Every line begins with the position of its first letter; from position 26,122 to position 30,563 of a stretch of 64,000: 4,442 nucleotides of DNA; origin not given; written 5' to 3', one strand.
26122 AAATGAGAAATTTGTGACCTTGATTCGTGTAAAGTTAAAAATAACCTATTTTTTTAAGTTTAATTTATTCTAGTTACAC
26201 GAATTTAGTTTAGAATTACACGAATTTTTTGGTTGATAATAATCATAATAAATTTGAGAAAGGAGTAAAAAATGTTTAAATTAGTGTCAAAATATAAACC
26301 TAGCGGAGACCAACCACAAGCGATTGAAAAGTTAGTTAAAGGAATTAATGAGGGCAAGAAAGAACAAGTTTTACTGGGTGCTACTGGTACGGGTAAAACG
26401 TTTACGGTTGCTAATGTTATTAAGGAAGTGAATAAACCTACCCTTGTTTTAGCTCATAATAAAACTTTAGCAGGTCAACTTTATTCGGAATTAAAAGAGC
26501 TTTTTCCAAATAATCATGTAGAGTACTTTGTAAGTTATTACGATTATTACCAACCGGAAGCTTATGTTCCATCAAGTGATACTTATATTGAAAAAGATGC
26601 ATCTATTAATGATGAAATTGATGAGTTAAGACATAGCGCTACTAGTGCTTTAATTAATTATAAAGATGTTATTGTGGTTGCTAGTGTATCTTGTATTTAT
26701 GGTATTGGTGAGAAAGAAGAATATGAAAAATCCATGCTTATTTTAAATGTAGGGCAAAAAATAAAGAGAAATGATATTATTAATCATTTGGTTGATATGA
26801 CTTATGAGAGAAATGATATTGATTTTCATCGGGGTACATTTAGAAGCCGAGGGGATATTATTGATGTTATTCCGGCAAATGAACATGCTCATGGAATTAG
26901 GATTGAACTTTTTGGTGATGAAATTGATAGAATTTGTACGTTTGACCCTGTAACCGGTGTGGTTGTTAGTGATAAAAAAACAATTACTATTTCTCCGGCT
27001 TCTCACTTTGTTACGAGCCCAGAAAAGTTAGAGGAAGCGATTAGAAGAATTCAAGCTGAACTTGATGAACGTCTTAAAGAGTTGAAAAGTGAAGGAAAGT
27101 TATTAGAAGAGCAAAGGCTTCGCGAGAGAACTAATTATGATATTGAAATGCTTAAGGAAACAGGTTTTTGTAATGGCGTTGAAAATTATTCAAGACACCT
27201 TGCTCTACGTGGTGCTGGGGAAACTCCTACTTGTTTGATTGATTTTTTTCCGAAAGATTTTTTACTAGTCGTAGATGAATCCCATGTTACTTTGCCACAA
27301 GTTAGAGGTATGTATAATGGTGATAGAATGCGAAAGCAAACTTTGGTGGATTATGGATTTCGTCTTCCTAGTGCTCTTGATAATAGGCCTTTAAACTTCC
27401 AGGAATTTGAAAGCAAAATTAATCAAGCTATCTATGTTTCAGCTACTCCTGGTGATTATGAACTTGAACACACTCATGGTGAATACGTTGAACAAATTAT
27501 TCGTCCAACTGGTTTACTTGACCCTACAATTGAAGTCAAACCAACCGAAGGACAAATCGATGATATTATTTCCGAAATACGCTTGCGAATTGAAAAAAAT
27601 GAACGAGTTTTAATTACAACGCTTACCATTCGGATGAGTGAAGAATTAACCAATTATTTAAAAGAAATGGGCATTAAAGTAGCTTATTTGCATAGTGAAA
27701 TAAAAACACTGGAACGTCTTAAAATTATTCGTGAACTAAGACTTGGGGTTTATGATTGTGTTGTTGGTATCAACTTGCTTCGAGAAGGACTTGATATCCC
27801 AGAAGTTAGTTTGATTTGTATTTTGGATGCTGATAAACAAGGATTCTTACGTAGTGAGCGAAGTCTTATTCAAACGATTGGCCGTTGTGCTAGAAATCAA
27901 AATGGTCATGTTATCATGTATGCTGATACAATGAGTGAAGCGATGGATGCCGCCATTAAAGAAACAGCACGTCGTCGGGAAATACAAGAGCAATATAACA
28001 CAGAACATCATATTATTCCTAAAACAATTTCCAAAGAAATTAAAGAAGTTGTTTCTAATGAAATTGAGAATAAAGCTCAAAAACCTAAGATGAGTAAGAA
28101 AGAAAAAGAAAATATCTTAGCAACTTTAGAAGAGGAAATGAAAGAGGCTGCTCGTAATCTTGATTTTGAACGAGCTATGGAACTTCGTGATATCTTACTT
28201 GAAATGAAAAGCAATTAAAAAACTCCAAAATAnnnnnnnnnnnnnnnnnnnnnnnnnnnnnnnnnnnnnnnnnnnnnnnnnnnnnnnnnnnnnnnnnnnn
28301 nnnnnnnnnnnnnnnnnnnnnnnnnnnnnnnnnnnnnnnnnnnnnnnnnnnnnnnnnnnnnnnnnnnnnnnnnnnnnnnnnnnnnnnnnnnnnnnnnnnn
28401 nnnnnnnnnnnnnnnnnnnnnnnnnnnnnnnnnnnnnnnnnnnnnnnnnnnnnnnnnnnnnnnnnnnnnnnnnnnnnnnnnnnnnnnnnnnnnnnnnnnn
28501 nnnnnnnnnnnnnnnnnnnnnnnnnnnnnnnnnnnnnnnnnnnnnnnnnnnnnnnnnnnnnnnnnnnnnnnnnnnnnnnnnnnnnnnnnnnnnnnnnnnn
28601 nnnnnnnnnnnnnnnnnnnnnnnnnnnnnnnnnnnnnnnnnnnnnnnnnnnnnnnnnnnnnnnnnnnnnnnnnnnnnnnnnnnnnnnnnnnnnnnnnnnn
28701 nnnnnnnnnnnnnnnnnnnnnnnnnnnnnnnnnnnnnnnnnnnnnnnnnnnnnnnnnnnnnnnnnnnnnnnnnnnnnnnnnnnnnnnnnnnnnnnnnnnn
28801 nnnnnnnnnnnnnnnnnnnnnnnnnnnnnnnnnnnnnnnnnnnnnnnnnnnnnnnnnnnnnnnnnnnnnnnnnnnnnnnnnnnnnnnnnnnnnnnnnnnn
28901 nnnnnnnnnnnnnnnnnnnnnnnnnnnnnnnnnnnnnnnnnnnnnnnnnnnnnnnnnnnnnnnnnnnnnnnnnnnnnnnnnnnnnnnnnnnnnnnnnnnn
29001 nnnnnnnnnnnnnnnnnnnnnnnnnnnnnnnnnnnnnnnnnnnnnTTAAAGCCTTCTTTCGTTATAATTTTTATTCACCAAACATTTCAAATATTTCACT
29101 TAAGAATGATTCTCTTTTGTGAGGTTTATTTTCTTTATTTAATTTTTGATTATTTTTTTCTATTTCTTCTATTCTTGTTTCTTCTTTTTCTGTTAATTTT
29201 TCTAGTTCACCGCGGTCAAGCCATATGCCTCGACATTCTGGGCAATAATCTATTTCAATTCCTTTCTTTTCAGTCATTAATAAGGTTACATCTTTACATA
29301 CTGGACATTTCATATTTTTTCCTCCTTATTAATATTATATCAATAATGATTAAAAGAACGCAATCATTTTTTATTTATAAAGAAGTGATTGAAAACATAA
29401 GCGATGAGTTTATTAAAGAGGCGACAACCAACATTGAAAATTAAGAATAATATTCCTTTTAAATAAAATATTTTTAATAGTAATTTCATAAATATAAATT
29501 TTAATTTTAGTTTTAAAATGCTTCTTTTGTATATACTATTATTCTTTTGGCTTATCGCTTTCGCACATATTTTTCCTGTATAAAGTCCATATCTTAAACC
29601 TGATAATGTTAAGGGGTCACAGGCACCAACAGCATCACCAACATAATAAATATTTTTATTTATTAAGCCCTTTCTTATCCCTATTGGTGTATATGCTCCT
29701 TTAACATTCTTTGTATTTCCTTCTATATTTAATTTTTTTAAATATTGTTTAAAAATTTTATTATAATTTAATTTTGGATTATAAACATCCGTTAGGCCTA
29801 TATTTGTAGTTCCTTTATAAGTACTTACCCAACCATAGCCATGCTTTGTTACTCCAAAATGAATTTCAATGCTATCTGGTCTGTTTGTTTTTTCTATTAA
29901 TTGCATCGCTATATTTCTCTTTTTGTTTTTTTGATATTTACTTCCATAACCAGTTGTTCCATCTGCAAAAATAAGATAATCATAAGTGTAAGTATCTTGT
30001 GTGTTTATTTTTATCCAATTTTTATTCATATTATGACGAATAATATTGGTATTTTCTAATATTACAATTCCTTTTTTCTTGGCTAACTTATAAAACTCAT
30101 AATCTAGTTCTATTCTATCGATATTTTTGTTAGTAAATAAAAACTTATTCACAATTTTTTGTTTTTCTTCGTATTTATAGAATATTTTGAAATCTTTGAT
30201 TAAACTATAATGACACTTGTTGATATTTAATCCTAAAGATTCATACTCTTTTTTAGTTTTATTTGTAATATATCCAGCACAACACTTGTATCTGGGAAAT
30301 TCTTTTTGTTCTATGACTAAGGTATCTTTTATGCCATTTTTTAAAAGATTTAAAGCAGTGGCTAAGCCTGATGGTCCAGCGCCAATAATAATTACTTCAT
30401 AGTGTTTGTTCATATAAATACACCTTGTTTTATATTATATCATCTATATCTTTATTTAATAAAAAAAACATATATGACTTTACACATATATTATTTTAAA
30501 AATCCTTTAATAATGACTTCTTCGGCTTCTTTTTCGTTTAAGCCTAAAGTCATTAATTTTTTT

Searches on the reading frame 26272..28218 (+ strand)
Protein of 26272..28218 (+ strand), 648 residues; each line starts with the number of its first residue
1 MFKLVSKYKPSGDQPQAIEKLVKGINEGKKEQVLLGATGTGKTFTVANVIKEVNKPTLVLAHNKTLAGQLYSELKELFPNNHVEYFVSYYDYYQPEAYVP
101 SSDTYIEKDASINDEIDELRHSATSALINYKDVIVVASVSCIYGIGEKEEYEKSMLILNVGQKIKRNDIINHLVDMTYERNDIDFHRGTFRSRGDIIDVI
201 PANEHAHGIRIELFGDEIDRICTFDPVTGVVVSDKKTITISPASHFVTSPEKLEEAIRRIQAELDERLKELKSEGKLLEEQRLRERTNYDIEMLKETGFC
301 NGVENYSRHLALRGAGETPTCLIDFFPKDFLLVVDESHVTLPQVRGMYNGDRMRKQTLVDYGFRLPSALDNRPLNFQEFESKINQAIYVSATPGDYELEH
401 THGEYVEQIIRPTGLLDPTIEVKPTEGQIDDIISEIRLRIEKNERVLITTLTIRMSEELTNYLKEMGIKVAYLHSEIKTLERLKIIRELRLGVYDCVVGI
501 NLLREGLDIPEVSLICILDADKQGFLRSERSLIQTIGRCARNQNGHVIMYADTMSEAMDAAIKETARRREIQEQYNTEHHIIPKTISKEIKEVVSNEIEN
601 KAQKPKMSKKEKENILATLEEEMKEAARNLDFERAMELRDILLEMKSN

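Call 10: search_protein_families(library=pfam, proteins=[window:26272-28218:+], max_evalue=0.001)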
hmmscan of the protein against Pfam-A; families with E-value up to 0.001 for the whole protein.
window:26272-28218:+ (648 aa): 6 families
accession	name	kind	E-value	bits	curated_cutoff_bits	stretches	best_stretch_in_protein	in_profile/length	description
PF17757.6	UvrB_inter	-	3.6e-33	114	22.9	1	157-246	2-91/91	UvrB interaction domain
PF12344.14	UvrB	-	7.2e-20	71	27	1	549-591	1-43/43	Ultra-violet resistance protein B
PF00271.37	Helicase_C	-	2.4e-19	70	23.5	1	432-542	6-109/110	Helicase conserved C-terminal domain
PF04851.21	ResIII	-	1.2e-13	51.8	22.5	1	8-106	2-104/164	Type III restriction enzyme, res subunit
PF02151.25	UVR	-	1.6e-08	34.5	21.5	1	613-640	1-28/36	UvrB/uvrC motif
PF00270.35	DEAD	-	1.5e-06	28.4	26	1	13-82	3-73/167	DEAD/DEAH box helicase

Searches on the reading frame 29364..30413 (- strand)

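Call 10: search_protein_families(library=pfam, proteins=[window:29364-30413:-], max_evalue=0.001)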
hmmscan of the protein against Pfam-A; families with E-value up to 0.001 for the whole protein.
window:29364-30413:- (349 aa): 8 families
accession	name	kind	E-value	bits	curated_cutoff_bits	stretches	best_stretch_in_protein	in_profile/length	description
PF07992.20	Pyr_redox_2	-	5.6e-09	36.3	26.1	1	5-155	1-111/291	Pyridine nucleotide-disulphide oxidoreductase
PF13738.12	Pyr_redox_3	-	1.8e-07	31.1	30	1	8-153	1-134/305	Pyridine nucleotide-disulphide oxidoreductase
PF01494.25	FAD_binding_3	-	4.7e-07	29.8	22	1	5-74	2-70/349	FAD binding domain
PF01266.30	DAO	-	2.2e-06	27.9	27.9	1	7-40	2-34/353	FAD dependent oxidoreductase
PF03486.20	HI0933_like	-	6e-05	23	50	1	6-76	2-78/244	HI0933-like protein Rossmann domain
PF04820.20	Trp_halogenase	-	9.8e-05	21.8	21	0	7-137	2-138/458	Tryptophan halogenase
PF13450.12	NAD_binding_8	-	0.00062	20.4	21.9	0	9-38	1-29/68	NAD(P)-binding Rossmann-like domain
PF00890.30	FAD_binding_2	-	0.00073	19.3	20.4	1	7-38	2-32/414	FAD binding domain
